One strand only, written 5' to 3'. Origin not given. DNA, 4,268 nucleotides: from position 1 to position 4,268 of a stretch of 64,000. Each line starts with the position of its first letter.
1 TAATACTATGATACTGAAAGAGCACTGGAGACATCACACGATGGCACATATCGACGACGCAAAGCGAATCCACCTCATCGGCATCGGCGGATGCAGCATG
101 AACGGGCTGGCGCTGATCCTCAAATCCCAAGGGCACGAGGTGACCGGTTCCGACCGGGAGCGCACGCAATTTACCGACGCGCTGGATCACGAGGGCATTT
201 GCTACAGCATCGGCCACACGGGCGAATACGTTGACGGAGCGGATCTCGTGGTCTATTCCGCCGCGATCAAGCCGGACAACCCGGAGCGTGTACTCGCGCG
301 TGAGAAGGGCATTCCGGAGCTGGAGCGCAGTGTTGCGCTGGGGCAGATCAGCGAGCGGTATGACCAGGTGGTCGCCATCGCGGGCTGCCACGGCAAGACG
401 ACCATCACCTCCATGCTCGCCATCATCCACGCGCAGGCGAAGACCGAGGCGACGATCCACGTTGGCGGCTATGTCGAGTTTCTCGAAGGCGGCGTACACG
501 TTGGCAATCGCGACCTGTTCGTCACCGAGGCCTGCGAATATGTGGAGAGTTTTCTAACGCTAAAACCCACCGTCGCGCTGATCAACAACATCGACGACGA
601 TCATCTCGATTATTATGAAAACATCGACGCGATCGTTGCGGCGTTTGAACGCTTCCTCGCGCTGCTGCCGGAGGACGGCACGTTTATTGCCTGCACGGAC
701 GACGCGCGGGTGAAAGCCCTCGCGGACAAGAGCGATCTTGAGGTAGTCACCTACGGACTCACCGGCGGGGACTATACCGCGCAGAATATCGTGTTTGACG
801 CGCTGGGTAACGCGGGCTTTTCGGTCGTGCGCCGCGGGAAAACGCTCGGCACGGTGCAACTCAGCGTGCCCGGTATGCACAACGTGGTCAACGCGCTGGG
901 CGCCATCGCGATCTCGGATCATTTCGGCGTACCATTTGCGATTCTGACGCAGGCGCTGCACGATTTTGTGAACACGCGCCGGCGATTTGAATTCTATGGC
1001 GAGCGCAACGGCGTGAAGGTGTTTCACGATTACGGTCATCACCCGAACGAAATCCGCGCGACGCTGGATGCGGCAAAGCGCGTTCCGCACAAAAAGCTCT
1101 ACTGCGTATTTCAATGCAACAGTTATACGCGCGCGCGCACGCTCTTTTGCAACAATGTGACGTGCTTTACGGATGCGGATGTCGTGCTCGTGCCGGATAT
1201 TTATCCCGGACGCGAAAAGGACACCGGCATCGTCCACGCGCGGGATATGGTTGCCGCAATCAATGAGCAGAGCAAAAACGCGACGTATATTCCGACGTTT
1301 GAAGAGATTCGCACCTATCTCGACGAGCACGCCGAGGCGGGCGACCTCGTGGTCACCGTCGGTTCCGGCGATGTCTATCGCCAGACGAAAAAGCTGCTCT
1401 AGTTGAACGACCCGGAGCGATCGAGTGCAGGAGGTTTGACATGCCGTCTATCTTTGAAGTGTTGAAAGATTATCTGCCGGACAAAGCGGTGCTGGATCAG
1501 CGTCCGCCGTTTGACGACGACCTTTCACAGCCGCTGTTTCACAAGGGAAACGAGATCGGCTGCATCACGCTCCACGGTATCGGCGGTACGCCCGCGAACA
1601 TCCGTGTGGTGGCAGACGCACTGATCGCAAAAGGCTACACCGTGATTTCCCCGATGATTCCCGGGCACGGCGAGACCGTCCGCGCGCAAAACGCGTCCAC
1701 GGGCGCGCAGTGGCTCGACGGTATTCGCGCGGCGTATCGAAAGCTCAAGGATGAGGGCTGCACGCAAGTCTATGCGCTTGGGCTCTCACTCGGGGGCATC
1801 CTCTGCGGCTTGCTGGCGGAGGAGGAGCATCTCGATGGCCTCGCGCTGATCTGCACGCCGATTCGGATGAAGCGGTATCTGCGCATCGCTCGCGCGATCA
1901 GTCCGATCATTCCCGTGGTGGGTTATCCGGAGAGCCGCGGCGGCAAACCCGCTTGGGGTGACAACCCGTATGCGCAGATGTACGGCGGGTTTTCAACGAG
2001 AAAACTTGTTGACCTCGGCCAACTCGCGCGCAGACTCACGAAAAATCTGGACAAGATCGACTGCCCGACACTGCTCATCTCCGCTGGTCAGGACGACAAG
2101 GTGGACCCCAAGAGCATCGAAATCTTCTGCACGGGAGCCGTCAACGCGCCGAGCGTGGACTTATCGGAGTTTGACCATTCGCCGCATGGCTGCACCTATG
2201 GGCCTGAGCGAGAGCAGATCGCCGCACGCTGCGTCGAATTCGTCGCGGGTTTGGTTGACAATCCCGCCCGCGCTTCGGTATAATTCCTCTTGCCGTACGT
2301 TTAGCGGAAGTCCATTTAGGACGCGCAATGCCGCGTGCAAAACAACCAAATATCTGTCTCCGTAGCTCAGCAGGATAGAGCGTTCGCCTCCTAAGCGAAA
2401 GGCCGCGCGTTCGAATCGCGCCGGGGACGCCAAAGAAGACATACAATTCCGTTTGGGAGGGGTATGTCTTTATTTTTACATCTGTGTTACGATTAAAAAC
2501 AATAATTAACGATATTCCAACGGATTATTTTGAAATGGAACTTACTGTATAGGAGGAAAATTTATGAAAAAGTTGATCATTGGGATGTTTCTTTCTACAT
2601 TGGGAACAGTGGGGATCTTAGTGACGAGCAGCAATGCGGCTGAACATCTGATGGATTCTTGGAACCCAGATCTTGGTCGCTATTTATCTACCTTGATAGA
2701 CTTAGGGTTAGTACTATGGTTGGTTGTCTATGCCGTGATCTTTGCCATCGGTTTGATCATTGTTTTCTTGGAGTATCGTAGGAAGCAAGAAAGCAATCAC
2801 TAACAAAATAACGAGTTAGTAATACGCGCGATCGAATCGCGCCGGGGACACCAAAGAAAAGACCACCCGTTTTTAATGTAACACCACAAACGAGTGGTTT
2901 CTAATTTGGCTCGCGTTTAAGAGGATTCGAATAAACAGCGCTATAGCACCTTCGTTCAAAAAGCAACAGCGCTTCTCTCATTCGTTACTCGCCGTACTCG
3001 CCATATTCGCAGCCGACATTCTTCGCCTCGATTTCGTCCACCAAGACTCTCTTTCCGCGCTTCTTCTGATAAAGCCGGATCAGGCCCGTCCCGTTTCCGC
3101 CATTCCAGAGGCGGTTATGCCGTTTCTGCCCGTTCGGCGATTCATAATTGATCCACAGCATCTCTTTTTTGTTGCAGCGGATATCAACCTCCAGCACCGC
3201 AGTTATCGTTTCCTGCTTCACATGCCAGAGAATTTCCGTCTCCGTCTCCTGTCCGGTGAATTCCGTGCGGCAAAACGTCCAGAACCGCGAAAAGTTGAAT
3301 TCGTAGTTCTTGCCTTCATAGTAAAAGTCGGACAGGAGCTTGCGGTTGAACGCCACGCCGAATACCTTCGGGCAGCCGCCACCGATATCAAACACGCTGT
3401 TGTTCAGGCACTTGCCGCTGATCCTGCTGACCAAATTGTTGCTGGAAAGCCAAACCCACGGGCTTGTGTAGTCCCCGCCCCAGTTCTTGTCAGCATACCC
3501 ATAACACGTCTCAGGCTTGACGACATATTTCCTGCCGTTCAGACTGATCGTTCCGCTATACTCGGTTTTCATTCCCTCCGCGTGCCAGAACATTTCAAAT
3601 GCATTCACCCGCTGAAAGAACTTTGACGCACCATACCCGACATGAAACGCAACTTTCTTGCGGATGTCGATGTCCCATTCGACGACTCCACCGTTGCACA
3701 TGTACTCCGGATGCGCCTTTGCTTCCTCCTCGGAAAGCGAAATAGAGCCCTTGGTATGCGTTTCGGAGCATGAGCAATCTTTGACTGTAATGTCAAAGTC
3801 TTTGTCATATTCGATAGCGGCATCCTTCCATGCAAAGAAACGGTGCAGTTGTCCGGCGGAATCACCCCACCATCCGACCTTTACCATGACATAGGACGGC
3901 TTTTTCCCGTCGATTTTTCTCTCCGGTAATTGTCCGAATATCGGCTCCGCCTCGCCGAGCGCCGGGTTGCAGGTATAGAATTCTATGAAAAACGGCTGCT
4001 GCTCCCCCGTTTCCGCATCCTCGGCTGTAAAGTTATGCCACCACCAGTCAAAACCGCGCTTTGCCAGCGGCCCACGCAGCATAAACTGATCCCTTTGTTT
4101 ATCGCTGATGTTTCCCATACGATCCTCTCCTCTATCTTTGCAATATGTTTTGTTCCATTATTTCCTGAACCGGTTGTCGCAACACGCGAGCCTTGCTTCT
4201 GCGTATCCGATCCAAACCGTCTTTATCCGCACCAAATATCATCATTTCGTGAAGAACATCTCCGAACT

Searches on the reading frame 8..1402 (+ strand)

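Call 49: search_protein_families(library=pfam, proteins=[window:8-1402:+], max_evalue=0.0001)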
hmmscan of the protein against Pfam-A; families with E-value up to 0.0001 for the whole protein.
window:8-1402:+ (464 aa): 3 families
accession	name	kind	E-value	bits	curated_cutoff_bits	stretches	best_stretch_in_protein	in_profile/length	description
PF08245.18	Mur_ligase_M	-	2e-26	93.7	24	1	124-302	1-199/200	Mur ligase middle domain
PF01225.30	Mur_ligase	-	2.9e-22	79.3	21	1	20-118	1-94/95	Mur ligase family, catalytic domain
PF02875.26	Mur_ligase_C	-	2.7e-19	70.7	28.4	1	325-454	1-127/127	Mur ligase, glutamate ligase domain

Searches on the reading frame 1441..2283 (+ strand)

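Call 49: search_protein_families(library=pfam, proteins=[window:1441-2283:+], max_evalue=0.0001)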
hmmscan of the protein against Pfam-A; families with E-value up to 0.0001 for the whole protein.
window:1441-2283:+ (280 aa): 3 families
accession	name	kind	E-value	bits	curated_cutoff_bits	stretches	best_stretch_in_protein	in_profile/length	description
PF12146.15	Hydrolase_4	-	1.2e-12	48.1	27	1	42-152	8-121/239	Serine aminopeptidase, S33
PF12697.13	Abhydrolase_6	-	1.8e-09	39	26.3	1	44-253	4-207/217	Alpha/beta hydrolase family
PF00561.26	Abhydrolase_1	-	6.2e-09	36.3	25.8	1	44-139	6-102/245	alpha/beta hydrolase fold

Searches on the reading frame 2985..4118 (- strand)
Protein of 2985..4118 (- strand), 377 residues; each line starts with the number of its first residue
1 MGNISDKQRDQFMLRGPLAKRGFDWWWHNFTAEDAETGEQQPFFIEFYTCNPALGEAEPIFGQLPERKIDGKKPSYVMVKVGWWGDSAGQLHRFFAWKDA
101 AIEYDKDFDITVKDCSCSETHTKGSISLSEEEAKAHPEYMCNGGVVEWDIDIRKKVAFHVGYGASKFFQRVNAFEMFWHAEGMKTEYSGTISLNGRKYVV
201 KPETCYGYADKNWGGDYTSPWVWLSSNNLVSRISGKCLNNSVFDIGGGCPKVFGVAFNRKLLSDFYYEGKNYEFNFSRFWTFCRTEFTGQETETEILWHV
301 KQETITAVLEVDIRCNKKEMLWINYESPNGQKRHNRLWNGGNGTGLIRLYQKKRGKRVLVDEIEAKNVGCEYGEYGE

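Call 49: search_protein_families(library=pfam, proteins=[window:2985-4118:-], max_evalue=0.0001)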
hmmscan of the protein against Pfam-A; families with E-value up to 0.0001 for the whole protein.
window:2985-4118:- (377 aa): 1 family
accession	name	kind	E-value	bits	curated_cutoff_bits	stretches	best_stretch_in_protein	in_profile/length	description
PF14249.11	Tocopherol_cycl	-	1.7e-05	24.5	26.6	1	145-277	122-249/335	Tocopherol cyclase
